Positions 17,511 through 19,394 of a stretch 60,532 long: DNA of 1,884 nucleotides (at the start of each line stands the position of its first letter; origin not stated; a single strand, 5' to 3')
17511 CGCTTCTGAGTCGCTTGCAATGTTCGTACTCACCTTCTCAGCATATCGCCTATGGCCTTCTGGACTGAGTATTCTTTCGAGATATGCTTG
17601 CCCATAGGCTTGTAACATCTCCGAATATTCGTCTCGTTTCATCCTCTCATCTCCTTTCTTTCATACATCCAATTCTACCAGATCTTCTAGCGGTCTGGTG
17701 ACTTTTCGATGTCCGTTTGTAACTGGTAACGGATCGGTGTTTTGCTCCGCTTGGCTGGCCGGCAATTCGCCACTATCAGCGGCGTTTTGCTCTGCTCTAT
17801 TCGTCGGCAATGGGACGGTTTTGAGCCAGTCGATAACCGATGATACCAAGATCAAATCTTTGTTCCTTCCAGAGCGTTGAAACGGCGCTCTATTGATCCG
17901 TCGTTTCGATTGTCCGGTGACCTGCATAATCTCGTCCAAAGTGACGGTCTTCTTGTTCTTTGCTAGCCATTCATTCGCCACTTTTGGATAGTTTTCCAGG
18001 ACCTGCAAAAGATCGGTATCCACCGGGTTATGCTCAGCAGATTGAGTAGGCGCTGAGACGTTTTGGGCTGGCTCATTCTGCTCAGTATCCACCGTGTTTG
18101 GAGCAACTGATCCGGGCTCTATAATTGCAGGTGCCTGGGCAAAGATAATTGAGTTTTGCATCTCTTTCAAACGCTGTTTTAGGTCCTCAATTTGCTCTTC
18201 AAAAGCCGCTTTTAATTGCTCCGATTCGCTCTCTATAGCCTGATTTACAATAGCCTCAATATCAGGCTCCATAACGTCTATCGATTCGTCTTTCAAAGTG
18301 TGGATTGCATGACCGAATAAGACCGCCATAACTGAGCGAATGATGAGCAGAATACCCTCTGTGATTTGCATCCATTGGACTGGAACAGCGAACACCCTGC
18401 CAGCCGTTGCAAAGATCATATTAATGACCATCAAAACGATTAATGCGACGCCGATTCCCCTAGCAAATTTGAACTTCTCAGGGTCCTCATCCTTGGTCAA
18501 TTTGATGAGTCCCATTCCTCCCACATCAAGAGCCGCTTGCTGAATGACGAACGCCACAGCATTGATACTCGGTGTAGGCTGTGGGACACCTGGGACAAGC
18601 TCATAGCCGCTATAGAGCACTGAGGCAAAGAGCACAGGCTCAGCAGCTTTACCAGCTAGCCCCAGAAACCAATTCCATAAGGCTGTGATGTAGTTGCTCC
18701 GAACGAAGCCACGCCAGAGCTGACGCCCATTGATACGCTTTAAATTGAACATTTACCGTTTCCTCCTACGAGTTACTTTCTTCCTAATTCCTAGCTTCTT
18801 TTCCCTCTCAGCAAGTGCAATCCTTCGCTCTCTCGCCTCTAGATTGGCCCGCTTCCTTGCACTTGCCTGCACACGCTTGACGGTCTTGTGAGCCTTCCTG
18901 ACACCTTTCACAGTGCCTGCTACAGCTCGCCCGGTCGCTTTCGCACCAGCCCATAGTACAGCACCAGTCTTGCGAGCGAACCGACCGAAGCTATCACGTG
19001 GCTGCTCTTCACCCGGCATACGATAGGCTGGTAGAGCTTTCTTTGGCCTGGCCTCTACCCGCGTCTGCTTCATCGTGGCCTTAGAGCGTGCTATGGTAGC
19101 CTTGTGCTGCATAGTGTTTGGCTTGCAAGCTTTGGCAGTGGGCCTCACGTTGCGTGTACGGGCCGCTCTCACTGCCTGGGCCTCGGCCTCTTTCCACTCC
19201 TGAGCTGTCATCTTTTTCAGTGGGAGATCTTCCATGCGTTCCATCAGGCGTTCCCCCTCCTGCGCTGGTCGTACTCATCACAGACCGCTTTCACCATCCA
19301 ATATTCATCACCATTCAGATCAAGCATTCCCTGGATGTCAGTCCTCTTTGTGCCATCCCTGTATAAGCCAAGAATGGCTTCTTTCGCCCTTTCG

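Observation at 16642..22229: Eight-gene cassette around a membrane-anchored HerA/FtsK-superfamily ATPase inside a phage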

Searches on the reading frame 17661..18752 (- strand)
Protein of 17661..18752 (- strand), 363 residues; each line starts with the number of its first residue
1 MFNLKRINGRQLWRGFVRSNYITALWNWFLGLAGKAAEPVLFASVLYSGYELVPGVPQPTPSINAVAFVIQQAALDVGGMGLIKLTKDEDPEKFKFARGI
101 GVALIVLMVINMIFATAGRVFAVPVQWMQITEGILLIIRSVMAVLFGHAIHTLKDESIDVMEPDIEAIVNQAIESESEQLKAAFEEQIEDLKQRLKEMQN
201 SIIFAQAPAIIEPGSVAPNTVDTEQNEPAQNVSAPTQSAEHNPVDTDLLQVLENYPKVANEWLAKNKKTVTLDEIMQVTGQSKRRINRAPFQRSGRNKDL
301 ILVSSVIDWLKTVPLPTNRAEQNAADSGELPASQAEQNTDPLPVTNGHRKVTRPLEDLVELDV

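Call 5: search_protein_families(library=pfam, proteins=[window:17661-18752:-], max_evalue=0.1)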
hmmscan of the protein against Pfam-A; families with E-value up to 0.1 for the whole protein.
window:17661-18752:- (363 aa): 1 family
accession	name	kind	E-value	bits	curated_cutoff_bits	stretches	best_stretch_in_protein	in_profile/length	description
PF13687.11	DUF4153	-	0.015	15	27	1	73-154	66-152/373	Domain of unknown function (DUF4153)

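Call 6: search_protein_families(library=phrogs, proteins=[window:17661-18752:-], max_evalue=0.1)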
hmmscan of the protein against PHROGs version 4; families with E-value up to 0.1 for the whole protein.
window:17661-18752:- (363 aa): 0 families

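Call 9: search_protein_families(library=padloc, proteins=[window:17661-18752:-], max_evalue=0.1)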
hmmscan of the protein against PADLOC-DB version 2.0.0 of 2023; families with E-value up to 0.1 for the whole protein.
window:17661-18752:- (363 aa): 1 family
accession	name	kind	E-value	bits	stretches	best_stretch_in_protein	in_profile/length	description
PDLC03839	LeoA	-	0.00054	17.2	1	149-224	329-391/559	-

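Call 10: search_protein_families(library=ncbifam, proteins=[window:17661-18752:-], max_evalue=0.1)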
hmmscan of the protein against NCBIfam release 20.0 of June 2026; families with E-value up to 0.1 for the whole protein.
window:17661-18752:- (363 aa): 1 family
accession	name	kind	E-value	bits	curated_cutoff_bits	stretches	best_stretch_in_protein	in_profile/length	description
NF046000.1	MAG1210_fam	subfamily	0.039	12.6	275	1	93-207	58-168/550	MAG1210 family protein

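Call 58: find_homologous_proteins(query=window:17661-18752:-)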
Query window:17661-18752:- (363 aa): 86 proteins with E <= 0.001 among 3190 candidates.
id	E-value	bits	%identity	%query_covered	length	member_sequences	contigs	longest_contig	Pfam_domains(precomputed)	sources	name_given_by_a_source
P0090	7.3e-235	796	100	100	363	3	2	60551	-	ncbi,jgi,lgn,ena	-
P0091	6.2e-102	359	52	99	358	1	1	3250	-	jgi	jgi:hypothetical protein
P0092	2.1e-97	345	53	99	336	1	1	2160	-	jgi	jgi:hypothetical protein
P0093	3.1e-95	337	51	99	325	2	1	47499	-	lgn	-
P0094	6.4e-95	336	53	99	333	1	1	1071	-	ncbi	-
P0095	1.6e-90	322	50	100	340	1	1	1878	-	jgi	jgi:hypothetical protein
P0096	1.9e-90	322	51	100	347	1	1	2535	-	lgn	-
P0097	5.3e-88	314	49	98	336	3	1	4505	PF12728.14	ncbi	-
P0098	5.0e-85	304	50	84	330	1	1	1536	-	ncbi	-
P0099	8.9e-83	296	67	56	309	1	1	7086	-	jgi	jgi:hypothetical protein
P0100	8.2e-76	273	68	53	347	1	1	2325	-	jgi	jgi:hypothetical protein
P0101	8.9e-69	250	69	47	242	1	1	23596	-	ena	-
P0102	2.7e-58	216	38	98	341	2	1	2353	-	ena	-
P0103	8.3e-57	211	53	54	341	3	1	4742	-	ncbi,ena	-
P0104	2.5e-46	177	47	56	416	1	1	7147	-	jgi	jgi:hypothetical protein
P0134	2.4e-36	144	49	40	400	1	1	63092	-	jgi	jgi:hypothetical protein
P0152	3.6e-29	120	40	52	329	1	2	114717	-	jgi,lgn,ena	-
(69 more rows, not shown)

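Call 59: find_encoding_contigs(protein=P0152, flank=7000, max_places=1)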
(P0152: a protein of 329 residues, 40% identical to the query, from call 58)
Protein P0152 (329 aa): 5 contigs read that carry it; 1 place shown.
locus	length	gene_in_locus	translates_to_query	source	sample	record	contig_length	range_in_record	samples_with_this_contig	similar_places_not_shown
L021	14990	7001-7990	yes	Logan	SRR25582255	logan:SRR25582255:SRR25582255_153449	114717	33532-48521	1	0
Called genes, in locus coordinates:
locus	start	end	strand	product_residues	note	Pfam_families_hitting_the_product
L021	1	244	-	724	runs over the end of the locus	PF00931:NB-ARC, PF13401:AAA_22 (weak), PF25000:DUF7779, PF13424:TPR_12, PF13374:TPR_10 (weak), PF13424:TPR_12 (weak), PF24885:TPR_NPHP3, PF13374:TPR_10 (weak), +1 more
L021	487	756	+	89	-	-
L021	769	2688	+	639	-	PF10412:TrwB_AAD_bind (faint)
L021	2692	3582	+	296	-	PF13814:Replic_Relax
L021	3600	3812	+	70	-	-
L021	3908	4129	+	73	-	-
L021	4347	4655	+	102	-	PF00239:Resolvase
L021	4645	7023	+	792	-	PF00239:Resolvase (weak)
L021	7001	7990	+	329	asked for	-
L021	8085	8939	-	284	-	-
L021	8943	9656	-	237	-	-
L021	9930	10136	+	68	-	PF12728:HTH_17, PF00376:MerR (weak)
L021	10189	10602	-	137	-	-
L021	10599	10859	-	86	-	-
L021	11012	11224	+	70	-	PF12844:HTH_19 (weak), PF13443:HTH_26, PF01381:HTH_3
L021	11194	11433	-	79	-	-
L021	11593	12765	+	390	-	PF13424:TPR_12 (faint)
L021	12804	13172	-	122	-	-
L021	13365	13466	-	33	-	-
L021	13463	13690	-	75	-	-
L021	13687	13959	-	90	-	-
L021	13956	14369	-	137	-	-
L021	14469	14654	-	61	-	-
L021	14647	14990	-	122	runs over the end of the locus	-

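Call 60: find_encoding_contigs(protein=P0134, flank=7000, max_places=1)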
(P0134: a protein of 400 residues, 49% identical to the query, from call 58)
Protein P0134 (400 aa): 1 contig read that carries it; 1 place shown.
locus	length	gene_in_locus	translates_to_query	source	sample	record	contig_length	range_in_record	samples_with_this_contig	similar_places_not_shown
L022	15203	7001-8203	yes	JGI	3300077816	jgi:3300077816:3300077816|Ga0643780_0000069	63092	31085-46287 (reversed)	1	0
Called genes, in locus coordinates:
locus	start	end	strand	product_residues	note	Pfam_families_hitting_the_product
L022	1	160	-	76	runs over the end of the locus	-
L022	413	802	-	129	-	-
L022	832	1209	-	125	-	PF13730:HTH_36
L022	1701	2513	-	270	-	-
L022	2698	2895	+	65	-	-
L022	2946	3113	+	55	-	-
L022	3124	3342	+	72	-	-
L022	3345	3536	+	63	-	-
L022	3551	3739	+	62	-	-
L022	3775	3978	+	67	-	-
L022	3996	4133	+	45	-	-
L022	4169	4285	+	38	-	-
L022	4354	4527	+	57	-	-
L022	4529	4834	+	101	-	-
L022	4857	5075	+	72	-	-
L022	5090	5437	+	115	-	-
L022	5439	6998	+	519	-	-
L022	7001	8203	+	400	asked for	-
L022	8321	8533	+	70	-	-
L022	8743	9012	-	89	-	-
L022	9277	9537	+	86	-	-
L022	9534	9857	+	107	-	-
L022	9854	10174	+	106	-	-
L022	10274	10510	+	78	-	-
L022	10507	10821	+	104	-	-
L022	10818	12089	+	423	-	PF01555:N6_N4_Mtase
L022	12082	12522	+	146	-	-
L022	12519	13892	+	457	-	PF04466:Terminase_3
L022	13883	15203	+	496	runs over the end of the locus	PF05133:SPP1_portal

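Call 80: search_protein_families(library=pfam, proteins=[L021:769-2688:+, L022:5439-6998:+, L021:2692-3582:+], max_evalue=0.01)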
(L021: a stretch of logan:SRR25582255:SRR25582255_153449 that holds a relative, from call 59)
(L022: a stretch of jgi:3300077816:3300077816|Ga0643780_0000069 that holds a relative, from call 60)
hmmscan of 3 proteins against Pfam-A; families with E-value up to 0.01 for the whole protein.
L021:769-2688:+ (639 aa): 3 families
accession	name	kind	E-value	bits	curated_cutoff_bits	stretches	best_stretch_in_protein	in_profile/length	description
PF10412.15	TrwB_AAD_bind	-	6.5e-08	32.3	20.5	1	269-365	216-318/387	Type IV secretion-system coupling protein DNA-binding domain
PF01935.23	DUF87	-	0.0046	17.5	23.2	0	50-85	28-64/220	Helicase HerA, central domain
PF13191.12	AAA_16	-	0.0081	17.1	32.6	0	48-86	27-63/167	AAA ATPase domain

L022:5439-6998:+ (519 aa): 0 families

L021:2692-3582:+ (296 aa): 1 family
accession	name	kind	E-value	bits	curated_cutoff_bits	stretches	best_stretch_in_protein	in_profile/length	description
PF13814.12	Replic_Relax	-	4.8e-21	76.1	25.3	1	22-220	4-186/191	Replication-relaxation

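Call 84: search_solved_structures(query=L022:5439-6998:+, max_evalue=1)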
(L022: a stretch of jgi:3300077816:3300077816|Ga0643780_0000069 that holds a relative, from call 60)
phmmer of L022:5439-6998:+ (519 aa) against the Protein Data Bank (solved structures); distinct sequences matched with E-value up to 1: 0.

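Call 85: predict_structure(alignment_id=A4)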
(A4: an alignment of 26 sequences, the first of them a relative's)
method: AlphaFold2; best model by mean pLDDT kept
length: 363 residues; sequences in the alignment: 26
mean_pLDDT: 70.1   pTM: 0.38
mean pLDDT of the five models: 70.1, 67.6, 66.1, 64.7, 62.5
residues with pLDDT >= 90: 30; 70-90: 185; 50-70: 79; < 50: 69
segments of 3 or more residues with pLDDT < 50: 1-4, 157-159, 206-217, 219-243, 329-352
pLDDT, mean of each block of 10 residues (from residue 1): 51 60 67 70 77 82 81 79 81 83 87 86 87 83 81 60 64 73 79 80 56 39 40 36 50 68 88 91 90 88 92 77 57 39 44 59 52
secondary structure, 60 per line:
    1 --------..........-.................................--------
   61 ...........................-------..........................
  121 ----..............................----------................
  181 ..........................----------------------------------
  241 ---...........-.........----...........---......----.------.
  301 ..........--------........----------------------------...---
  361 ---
elements in order: H9-18 H20-52 H61-87 H95-120 H125-154 H165-206 H244-254 H256-264 E269-271 H272-279 H283-288 E300-302 H303-310 H319-326

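Call 89: fold_search(model_id=the predicted structure, library=pdb)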
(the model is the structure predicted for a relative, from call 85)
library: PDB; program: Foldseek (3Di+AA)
matches with E <= 10: 195; with E <= 0.001: 0
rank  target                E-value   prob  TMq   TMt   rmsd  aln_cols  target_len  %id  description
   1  5i6j                  1.4e-01  0.08  0.11  0.10  47.8       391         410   14  Crystal Structure of SRGAP2 F-BARx (released 2017-03-08)
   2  5i6r                  1.6e-01  0.08  0.12  0.11  46.7       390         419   13  Crystal Structure of srGAP2 F-BARx WT Form-1 (released 2017-08-30)
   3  6j0e_A                1.7e-01  0.63  0.12  0.29   9.1        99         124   16  Structures of two ArsR As(III)-responsive repressors: implications for the mechanism of derepression (released 2019-07-03)
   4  5i7d_A                3.7e-01  0.05  0.10  0.09  47.0       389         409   15  Crystal Structure of srGAP2 F-BARx WT Form-2 (released 2017-08-30)
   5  4z9h_A                5.5e-01  0.13  0.13  0.23  13.0       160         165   11  Asp-Tar from E. coli (released 2016-07-20)
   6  2q13                  7.3e-01  0.12  0.14  0.14  30.0       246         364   15  Crystal structure of BAR-PH domain of APPL1 (released 2007-08-14)
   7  6egc                  1.0e+00  0.47  0.24  0.46   5.8       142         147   10  Single-chain version of 2L4HC2_23 (PDB 5J0K) (released 2019-05-29)
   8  2z0o                  1.1e+00  0.08  0.13  0.13  31.0       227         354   14  Crystal structure of APPL1-BAR-PH domain (released 2008-05-13)
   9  4z9i_A                1.1e+00  0.08  0.13  0.22  12.8       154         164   11  Asp-TarS from E. coli (released 2016-07-20)
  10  6w6x_A                1.3e+00  0.28  0.21  0.44   6.5       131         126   11  Crystal Structure of ABLE Apo-protein (released 2020-08-26)
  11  4nqf_B                1.3e+00  0.16  0.19  0.34   8.5       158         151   12  Crystal structure of HEPN domain protein (released 2014-03-26)
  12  9s98_A                1.3e+00  0.06  0.09  0.16  17.8       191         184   12  CdvB2 filament - high twist, class A (released 2026-01-28)
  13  6h7w_M                1.4e+00  0.12  0.15  0.23  31.2       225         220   16  Model of retromer-Vps5 complex assembled on membrane. (released 2018-09-26)
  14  4z9i_B                1.4e+00  0.09  0.13  0.24  13.0       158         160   13  Asp-TarS from E. coli (released 2016-07-20)
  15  9dir_A                1.5e+00  0.15  0.19  0.37   8.2       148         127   13  Cryo-EM structure of the heme/hemoglobin transporter ChuA, in complex with de novo designed binder G7 (released 2025-05-21)
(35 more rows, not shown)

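Call 91: find_related_loci(query=A4, collection=viral_contigs, flank=6000)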
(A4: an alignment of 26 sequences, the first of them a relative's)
Query A4 (363 aa) in viral_contigs; peptide patterns used: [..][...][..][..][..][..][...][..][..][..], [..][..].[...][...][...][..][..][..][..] (x = any residue, [..] = any of these).
77 stretches matched a pattern; 2 encode a relative of the query (tblastn E <= 1e-3); 2 distinct loci.
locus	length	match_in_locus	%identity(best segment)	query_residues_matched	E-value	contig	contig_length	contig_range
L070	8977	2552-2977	45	16-159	7e-40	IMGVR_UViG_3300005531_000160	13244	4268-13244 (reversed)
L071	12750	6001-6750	25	12-227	2e-18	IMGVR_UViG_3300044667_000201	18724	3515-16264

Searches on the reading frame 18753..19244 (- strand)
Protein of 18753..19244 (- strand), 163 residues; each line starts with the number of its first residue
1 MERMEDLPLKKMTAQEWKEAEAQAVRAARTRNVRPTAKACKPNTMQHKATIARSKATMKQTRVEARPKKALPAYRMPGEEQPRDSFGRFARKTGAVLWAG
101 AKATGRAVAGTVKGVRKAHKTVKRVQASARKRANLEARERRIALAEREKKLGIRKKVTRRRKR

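Call 5: search_protein_families(library=pfam, proteins=[window:18753-19244:-], max_evalue=0.1)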
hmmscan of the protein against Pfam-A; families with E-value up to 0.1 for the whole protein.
window:18753-19244:- (163 aa): 0 families

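Call 6: search_protein_families(library=phrogs, proteins=[window:18753-19244:-], max_evalue=0.1)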
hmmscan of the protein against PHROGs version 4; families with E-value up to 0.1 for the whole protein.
window:18753-19244:- (163 aa): 0 families

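Call 9: search_protein_families(library=padloc, proteins=[window:18753-19244:-], max_evalue=0.1)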
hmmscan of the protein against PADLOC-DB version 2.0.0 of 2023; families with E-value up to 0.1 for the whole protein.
window:18753-19244:- (163 aa): 0 families

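Call 10: search_protein_families(library=ncbifam, proteins=[window:18753-19244:-], max_evalue=0.1)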
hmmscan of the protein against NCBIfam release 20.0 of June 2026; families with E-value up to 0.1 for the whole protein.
window:18753-19244:- (163 aa): 0 families

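Call 88: find_homologous_proteins(query=A3)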
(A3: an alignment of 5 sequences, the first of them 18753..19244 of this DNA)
Query A3 (5 sequences) (163 aa, profile of the alignment): 30 proteins with E <= 0.001 among 8000 candidates.
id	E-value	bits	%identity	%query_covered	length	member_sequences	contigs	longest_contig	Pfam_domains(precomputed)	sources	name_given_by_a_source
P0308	2.5e-68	247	46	91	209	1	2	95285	-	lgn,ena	-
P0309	3.9e-57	211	64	60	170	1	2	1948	-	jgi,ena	jgi:hypothetical protein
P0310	7.8e-55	203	55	92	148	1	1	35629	-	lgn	-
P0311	7.9e-53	197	72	58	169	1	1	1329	-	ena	-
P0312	2.3e-48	182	75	54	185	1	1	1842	-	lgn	-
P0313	1.2e-46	177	51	91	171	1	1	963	-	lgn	-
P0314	5.4e-41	158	52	94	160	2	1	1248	-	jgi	jgi:hypothetical protein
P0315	4.6e-40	155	55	55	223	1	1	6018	-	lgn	-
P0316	5.5e-40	155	47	93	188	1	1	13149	-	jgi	-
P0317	1.2e-38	151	70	73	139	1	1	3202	-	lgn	-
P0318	1.1e-37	148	42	92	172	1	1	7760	-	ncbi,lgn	-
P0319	1.3e-37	147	49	92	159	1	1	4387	-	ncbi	-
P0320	1.7e-37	147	55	94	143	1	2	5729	-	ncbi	-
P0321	4.4e-37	146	54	92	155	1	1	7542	-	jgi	jgi:hypothetical protein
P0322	1.4e-36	144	60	94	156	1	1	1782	-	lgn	-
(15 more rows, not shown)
